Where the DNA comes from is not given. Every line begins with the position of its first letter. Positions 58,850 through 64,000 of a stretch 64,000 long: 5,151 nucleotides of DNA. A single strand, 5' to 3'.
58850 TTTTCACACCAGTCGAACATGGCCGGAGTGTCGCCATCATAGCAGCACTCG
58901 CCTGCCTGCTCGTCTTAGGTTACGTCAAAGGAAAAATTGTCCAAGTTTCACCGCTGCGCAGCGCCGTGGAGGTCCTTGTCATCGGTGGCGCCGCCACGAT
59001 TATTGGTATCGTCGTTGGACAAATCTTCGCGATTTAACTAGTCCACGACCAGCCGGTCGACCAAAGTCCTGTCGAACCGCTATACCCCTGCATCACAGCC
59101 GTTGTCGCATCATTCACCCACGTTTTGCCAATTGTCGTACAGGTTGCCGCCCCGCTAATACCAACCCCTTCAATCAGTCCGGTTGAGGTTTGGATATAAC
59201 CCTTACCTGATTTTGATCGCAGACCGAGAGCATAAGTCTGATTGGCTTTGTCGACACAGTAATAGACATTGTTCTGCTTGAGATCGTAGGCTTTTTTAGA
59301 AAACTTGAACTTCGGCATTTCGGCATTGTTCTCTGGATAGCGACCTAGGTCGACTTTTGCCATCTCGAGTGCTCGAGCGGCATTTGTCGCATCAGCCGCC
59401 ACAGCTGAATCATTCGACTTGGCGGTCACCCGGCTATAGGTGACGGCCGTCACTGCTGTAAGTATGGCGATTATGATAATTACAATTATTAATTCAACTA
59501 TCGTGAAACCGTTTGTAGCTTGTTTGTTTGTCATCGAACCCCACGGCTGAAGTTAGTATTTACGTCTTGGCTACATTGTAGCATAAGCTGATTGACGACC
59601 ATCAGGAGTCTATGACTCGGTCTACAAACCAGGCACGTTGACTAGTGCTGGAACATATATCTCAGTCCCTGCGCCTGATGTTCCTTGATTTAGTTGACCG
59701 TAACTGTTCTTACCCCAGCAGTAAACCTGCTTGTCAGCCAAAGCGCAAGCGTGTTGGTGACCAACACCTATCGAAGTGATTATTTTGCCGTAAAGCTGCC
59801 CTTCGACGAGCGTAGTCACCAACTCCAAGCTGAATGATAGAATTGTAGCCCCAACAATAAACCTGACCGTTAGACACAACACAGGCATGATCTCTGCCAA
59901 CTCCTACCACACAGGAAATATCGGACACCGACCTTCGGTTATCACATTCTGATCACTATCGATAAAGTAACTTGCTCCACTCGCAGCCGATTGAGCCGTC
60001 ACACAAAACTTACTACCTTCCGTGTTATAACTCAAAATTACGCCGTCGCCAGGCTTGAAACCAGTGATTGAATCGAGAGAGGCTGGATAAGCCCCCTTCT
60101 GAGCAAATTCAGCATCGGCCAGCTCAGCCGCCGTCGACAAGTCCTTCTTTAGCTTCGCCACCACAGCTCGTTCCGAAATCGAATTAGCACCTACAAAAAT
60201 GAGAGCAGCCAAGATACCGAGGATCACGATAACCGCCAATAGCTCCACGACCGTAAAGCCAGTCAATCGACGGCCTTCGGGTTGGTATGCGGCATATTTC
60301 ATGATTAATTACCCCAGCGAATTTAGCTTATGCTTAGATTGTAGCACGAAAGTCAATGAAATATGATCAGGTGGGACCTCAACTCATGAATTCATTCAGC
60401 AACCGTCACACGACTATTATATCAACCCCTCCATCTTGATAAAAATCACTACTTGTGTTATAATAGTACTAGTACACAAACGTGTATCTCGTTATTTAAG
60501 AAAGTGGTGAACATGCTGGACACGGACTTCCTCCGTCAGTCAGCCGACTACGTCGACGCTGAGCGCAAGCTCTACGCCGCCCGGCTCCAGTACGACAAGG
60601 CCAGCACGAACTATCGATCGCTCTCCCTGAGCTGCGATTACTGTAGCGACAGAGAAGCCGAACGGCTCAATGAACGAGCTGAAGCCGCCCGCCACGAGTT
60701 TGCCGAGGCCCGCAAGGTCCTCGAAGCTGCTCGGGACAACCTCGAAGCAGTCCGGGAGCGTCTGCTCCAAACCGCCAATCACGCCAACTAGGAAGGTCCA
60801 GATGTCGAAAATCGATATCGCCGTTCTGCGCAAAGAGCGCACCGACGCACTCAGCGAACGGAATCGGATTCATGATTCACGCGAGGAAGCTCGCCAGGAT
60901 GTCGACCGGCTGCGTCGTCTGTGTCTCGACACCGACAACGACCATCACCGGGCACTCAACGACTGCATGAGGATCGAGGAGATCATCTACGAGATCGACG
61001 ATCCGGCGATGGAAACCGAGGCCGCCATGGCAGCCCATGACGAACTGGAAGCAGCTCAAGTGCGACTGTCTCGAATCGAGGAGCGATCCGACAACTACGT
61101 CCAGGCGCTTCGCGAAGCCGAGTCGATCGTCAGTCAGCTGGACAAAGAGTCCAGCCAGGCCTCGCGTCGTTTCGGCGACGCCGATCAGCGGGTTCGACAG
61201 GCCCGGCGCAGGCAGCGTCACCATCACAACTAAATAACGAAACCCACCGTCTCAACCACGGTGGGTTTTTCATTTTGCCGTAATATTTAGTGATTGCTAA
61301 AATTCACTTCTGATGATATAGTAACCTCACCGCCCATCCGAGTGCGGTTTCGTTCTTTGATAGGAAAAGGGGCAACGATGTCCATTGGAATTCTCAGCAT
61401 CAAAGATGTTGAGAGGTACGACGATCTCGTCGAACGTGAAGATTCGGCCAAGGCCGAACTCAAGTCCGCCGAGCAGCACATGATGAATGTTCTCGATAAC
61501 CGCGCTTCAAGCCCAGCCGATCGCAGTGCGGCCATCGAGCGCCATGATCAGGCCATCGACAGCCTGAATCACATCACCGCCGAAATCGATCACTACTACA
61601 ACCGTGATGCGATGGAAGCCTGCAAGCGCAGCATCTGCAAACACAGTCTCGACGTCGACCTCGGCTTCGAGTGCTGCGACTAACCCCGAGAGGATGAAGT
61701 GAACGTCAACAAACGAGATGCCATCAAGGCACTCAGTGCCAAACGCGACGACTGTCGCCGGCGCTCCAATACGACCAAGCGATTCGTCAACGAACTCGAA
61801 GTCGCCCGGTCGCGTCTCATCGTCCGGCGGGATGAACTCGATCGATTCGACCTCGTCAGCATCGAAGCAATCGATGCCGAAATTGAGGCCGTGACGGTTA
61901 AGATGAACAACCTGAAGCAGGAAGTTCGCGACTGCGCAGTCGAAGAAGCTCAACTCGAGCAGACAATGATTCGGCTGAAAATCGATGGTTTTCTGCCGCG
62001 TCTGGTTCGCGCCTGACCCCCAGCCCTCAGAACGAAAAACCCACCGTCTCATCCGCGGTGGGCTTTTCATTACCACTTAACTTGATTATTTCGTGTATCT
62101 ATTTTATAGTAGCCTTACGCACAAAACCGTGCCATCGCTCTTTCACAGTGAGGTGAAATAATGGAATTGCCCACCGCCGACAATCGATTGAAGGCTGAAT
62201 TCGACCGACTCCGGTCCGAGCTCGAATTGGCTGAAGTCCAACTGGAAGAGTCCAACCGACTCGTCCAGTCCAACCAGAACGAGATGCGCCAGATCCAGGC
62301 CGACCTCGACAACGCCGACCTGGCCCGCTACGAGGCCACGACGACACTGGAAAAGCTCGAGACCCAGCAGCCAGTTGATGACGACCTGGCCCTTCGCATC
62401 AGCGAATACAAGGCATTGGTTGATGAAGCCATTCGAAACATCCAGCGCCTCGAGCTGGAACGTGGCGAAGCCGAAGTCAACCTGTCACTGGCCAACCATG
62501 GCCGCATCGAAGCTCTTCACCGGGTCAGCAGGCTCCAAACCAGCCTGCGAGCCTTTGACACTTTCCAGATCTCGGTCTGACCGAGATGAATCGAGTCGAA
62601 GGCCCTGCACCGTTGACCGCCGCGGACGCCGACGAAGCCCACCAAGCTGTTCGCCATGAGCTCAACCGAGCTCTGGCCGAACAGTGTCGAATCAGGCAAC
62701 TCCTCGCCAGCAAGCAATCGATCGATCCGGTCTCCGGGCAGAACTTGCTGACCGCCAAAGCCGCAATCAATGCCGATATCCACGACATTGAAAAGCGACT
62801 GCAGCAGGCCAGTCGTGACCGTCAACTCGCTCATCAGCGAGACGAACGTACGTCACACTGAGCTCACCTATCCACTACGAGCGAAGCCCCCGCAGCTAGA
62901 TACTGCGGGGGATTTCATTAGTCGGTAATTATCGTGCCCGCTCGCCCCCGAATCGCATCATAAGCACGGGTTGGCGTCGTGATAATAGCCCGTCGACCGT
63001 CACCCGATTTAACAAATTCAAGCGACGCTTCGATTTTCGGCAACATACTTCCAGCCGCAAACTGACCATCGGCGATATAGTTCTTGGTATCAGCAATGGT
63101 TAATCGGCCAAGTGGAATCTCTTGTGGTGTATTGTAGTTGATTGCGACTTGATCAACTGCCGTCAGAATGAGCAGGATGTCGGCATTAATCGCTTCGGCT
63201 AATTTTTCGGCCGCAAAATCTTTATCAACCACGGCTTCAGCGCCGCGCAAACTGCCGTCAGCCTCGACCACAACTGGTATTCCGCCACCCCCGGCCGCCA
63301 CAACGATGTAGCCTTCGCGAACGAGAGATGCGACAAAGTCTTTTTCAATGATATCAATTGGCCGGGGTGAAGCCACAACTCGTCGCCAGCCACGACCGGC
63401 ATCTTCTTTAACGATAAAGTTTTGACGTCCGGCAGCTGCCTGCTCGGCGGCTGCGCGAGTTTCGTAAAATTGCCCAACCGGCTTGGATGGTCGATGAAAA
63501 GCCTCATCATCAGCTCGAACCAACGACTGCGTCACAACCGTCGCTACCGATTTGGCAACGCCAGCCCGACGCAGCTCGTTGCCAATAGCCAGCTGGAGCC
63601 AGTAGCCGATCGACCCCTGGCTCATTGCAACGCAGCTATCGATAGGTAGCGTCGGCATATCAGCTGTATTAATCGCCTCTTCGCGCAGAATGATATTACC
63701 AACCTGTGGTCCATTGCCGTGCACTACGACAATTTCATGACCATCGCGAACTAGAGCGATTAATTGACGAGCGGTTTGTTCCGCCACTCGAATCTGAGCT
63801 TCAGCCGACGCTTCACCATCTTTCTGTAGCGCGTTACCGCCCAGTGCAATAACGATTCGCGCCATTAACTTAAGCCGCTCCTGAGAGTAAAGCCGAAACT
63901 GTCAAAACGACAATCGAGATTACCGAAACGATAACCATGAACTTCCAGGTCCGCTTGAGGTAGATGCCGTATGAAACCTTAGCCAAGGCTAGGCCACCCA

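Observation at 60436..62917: Three tandem promoter / two-ORF / terminator cassettes encoding small all-helical proteins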

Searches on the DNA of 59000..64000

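Call 58: search_rna_families(source=window, start=59000, end=64000, threshold=evalue, max_evalue=1)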
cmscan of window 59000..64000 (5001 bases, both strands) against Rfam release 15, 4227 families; matches with E-value up to 1: 0.
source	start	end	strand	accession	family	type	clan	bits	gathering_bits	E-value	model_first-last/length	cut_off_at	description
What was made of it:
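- On RNA thermometer (fourU/ROSE): There is no Rfam match (call 58).
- Tried and rejected: Rfam gave no match in 59000-64000 (call 58).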

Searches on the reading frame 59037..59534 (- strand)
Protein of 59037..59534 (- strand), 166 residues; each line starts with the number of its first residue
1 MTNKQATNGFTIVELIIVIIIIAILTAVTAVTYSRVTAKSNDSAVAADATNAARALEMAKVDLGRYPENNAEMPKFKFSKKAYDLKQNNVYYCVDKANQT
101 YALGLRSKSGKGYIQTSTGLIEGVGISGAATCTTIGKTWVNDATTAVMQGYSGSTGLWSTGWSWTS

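Call 61: search_protein_families(library=pfam, proteins=[window:59037-59534:-], max_evalue=0.01)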
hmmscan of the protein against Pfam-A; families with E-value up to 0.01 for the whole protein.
window:59037-59534:- (166 aa): 1 family
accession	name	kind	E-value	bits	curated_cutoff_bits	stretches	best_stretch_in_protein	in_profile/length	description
PF07963.17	N_methyl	-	1.3e-05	25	21.2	1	8-29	5-26/27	Prokaryotic N-terminal methylation motif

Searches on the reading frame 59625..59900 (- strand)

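Call 61: search_protein_families(library=pfam, proteins=[window:59625-59900:-], max_evalue=0.01)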
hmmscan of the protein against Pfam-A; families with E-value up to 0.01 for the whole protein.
window:59625-59900:- (92 aa): 3 families
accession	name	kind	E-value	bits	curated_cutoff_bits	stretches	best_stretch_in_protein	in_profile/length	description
PF25390.1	WD40_RLD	-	7.4e-08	32.5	150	1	34-87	192-241/363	RCC1-like domain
PF13540.12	RCC1_2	-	7.6e-08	32.4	22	1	41-69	1-30/30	Regulator of chromosome condensation (RCC1) repeat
PF00415.24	RCC1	-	7.8e-07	30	21.7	1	58-89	3-31/50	Regulator of chromosome condensation (RCC1) repeat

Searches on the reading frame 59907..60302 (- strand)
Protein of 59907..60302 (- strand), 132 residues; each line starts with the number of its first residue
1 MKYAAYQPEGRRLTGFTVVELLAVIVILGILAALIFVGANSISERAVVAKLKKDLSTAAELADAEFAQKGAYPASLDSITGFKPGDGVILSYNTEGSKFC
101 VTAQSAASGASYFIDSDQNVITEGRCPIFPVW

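Call 61: search_protein_families(library=pfam, proteins=[window:59907-60302:-], max_evalue=0.01)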
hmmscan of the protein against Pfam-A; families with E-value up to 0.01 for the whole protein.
window:59907-60302:- (132 aa): 1 family
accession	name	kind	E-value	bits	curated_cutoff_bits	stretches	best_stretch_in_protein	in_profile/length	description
PF07963.17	N_methyl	-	0.00015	21.7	21.2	1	14-36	5-27/27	Prokaryotic N-terminal methylation motif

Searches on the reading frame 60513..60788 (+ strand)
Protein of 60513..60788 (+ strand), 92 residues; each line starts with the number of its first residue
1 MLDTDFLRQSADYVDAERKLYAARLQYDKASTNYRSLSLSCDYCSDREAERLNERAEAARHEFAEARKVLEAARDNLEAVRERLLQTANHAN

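Call 11: search_protein_families(library=pfam, proteins=[window:60513-60788:+], max_evalue=1)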
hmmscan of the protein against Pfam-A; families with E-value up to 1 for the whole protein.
window:60513-60788:+ (92 aa): 4 families
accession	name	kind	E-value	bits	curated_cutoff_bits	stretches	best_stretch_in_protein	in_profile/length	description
PF08807.15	DUF1798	-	0.047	14.3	25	1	6-63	45-101/108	Bacterial domain of unknown function (DUF1798)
PF19901.4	DUF6374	-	0.087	12.9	25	1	70-88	7-25/59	Family of unknown function (DUF6374)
PF14014.11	DUF4230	-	0.16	12.5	27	1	41-89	94-142/148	Protein of unknown function (DUF4230)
PF02321.23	OEP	-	0.25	11.6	22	1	5-37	153-185/187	Outer membrane efflux protein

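Call 12: search_protein_families(library=phrogs, proteins=[window:60513-60788:+], max_evalue=1)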
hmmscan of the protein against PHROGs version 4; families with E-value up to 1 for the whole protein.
window:60513-60788:+ (92 aa): 3 families
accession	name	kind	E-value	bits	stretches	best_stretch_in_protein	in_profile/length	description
phrog_20881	-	unknown function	0.0096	16.8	1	44-88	81-125/189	-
phrog_3550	-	unknown function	0.31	12.4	1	36-83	20-61/79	-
phrog_19794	-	unknown function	0.59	11.5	0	14-40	38-64/77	-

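Call 13: search_protein_families(library=padloc, proteins=[window:60513-60788:+], max_evalue=1)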
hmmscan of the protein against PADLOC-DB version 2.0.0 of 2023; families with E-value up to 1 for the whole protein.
window:60513-60788:+ (92 aa): 1 family
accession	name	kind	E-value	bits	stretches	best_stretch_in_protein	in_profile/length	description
PDLC00553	JetC2|JetC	-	0.017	11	1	9-91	307-389/1361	DUF3584 domain; MukB-like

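Call 14: search_protein_families(library=ncbifam, proteins=[window:60513-60788:+], max_evalue=1)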
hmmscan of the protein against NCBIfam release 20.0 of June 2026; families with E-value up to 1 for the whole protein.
window:60513-60788:+ (92 aa): 3 families
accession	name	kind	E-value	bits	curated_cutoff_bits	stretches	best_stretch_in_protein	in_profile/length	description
TIGR02473.1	flagell_FliJ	equivalog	0.0076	16.6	50.45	1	6-84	22-105/141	flagellar export protein FliJ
TIGR01843.1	type_I_hlyD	subfamily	0.062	12.3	208.65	1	5-79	196-270/422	HlyD family type I secretion periplasmic adaptor subunit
NF007850.1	PRK10559.1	equivalog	0.59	9.2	400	1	3-79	72-147/303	p-hydroxybenzoic acid efflux pump subunit AaeA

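Call 31: search_solved_structures(query=window:60513-60788:+, max_evalue=1)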
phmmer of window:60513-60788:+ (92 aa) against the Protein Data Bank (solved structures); distinct sequences matched with E-value up to 1: 2.
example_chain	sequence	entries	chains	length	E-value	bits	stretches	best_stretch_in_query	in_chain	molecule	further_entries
8qkd_A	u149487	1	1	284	0.013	19.3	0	46-87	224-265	sc-CC-5-24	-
5jqz_A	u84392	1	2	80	0.079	16.8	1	15-83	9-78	De novo designed homotetramer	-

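Call 39: list_cluster_members(proteins=[window:60513-60788:+, window:60802-61230:+, window:61378-61680:+, window:61699-62013:+, window:62161-62577:+, window:62586-62858:+])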
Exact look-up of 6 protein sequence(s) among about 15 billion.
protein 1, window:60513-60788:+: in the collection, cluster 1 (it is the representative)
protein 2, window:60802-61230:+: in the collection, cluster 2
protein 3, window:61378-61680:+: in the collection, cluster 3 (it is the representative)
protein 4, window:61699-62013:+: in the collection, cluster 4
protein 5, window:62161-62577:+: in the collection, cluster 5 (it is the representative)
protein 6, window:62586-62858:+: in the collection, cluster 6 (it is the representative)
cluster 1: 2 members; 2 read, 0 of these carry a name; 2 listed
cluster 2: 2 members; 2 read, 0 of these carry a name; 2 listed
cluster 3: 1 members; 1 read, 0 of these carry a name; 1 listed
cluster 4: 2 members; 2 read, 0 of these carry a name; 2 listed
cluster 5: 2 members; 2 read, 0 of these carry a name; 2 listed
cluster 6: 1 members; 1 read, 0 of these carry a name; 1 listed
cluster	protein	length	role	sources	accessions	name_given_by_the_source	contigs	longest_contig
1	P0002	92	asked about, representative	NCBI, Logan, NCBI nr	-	-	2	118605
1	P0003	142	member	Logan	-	-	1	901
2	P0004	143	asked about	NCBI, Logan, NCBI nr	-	-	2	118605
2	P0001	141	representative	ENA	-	-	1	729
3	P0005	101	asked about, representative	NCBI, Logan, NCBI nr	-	-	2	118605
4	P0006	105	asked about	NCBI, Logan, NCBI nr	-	-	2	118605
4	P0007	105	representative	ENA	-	-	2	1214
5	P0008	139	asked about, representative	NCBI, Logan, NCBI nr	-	-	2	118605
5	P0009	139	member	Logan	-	-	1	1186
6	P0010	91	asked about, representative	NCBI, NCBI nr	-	-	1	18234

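Call 43: find_encoding_contigs(protein=P0007, flank=5000)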
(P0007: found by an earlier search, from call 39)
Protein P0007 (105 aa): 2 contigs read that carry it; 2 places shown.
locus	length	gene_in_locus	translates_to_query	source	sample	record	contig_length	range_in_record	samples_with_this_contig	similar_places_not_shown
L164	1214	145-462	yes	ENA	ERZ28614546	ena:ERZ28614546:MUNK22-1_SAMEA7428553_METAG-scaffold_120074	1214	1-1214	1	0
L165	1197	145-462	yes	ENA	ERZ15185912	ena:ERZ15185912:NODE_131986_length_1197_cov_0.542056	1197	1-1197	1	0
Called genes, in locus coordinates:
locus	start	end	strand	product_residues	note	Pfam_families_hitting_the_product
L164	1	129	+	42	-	?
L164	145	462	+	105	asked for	-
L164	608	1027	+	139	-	-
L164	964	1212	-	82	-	?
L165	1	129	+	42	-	?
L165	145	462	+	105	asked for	-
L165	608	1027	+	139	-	-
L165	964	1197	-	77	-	?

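Call 45: find_encoding_contigs(protein=P0003, flank=5000)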
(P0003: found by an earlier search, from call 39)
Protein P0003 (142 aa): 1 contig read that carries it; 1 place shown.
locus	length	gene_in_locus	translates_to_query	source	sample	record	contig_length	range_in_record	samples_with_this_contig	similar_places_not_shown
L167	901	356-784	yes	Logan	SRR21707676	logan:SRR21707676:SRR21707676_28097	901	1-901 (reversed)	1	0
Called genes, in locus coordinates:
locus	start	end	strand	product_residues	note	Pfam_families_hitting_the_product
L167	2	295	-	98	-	?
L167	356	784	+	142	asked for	-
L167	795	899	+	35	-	?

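Call 46: find_encoding_contigs(protein=P0009, flank=5000)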
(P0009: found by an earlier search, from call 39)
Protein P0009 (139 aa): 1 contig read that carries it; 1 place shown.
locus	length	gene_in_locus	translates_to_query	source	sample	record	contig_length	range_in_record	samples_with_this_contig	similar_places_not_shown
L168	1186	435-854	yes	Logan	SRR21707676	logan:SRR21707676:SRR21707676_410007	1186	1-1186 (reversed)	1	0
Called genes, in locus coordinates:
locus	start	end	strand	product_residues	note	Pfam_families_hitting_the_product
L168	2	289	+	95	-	?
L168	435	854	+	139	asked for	-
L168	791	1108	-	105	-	-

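Call 53: find_related_loci(query=window:60513-60788:+, collection=viral_contigs, flank=10000)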
Query window:60513-60788:+ (92 aa) in viral_contigs; peptide patterns used: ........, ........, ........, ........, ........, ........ (x = any residue, [..] = any of these).
61 stretches matched a pattern, but none encodes a relative of the query by tblastn (E <= 1e-3).

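Call 94: search_dna_similar(query=window:60513-60788:+, collection=phages, mode=protein, max_evalue=0.01, max_rows=5)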
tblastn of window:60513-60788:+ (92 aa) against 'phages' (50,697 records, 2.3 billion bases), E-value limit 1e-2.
No match.

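Call 97: search_dna_similar(query=window:60513-60788:+, collection=plasmids, mode=protein, max_evalue=0.01, max_rows=5)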
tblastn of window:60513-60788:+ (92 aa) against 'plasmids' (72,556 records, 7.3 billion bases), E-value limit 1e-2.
No match.
